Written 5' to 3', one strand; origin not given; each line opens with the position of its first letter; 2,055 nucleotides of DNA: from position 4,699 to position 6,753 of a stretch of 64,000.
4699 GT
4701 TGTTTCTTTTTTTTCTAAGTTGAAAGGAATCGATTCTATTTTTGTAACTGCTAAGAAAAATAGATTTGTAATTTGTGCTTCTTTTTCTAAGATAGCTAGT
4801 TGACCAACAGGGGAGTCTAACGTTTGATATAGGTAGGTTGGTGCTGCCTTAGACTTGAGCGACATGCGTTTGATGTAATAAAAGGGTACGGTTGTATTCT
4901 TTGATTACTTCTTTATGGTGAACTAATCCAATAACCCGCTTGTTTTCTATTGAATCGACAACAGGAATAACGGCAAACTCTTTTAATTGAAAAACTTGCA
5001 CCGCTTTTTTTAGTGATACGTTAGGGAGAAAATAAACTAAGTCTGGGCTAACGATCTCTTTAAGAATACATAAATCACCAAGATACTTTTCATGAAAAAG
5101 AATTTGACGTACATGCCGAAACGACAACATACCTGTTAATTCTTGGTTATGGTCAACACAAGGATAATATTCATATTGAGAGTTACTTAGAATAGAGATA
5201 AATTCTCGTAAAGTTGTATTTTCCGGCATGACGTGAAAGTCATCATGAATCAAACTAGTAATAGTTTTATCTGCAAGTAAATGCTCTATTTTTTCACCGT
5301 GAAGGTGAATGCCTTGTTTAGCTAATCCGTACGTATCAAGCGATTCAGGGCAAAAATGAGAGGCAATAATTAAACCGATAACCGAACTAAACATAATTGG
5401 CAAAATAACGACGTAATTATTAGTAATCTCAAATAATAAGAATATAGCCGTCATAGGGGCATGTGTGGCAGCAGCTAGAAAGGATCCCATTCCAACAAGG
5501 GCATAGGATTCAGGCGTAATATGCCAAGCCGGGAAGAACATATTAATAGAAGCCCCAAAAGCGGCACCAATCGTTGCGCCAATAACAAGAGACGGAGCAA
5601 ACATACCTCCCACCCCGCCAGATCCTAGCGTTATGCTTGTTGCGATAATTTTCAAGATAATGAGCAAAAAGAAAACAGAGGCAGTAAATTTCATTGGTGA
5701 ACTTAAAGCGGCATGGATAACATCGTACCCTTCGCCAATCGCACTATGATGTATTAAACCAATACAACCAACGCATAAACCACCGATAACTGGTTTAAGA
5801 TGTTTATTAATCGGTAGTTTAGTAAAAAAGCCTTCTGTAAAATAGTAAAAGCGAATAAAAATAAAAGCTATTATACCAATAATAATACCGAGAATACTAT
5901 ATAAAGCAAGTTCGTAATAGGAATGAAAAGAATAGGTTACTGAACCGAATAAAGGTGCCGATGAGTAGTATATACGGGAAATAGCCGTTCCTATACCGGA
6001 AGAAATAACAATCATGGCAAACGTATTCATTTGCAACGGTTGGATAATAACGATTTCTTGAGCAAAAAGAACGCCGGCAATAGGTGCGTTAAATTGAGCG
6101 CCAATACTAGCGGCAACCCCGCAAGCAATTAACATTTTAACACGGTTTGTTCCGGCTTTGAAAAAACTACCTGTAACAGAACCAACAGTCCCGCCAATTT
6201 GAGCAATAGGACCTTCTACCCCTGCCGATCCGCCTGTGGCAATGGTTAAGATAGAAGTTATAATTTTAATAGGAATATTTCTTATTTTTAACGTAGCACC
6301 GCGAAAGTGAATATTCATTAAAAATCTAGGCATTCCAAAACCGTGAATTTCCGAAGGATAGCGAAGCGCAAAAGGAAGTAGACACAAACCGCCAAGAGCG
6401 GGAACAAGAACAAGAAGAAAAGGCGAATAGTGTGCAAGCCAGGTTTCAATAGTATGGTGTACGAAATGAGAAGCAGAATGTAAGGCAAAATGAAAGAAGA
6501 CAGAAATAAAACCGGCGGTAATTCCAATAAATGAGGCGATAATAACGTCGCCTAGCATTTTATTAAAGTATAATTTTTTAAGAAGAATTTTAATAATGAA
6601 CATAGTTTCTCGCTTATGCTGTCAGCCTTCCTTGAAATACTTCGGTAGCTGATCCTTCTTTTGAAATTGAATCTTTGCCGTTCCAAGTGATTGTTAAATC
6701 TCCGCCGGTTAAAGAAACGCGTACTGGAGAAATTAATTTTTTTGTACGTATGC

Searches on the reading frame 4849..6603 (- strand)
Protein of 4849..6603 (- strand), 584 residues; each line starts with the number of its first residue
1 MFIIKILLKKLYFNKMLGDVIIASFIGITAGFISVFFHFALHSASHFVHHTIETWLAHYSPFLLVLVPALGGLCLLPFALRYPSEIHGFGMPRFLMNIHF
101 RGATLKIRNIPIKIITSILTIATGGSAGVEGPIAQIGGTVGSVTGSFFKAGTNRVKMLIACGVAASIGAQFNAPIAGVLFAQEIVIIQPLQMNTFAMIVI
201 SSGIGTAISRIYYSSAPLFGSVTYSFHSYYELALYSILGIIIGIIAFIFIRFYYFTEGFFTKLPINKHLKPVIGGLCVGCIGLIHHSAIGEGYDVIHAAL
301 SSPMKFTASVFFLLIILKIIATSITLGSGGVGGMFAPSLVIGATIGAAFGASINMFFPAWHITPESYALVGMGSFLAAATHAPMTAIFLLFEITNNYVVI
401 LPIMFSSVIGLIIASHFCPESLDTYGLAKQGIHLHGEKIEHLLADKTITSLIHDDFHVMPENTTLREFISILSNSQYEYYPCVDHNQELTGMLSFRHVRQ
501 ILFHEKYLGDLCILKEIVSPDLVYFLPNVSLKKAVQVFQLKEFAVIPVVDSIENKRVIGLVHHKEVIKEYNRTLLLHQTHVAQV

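Call 19: search_protein_families(library=ncbifam, proteins=[window:4849-6603:-], max_evalue=1e-10)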
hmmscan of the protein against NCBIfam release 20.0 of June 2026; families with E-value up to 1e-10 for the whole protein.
window:4849-6603:- (584 aa): 3 families
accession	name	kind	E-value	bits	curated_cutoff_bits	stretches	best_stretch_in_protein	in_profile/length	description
NF002505.0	PRK01862.1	equivalog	1.1e-90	305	482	1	21-572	26-572/577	ClcB-like voltage-gated chloride channel protein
NF003640.0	PRK05277.1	equivalog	9.5e-64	215.8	350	1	20-416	34-436/471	H(+)/Cl(-) exchange transporter ClcA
NF002437.0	PRK01610.1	equivalog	6.3e-41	140.8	425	1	12-422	8-420/429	voltage-gated ClC-type chloride channel ClcB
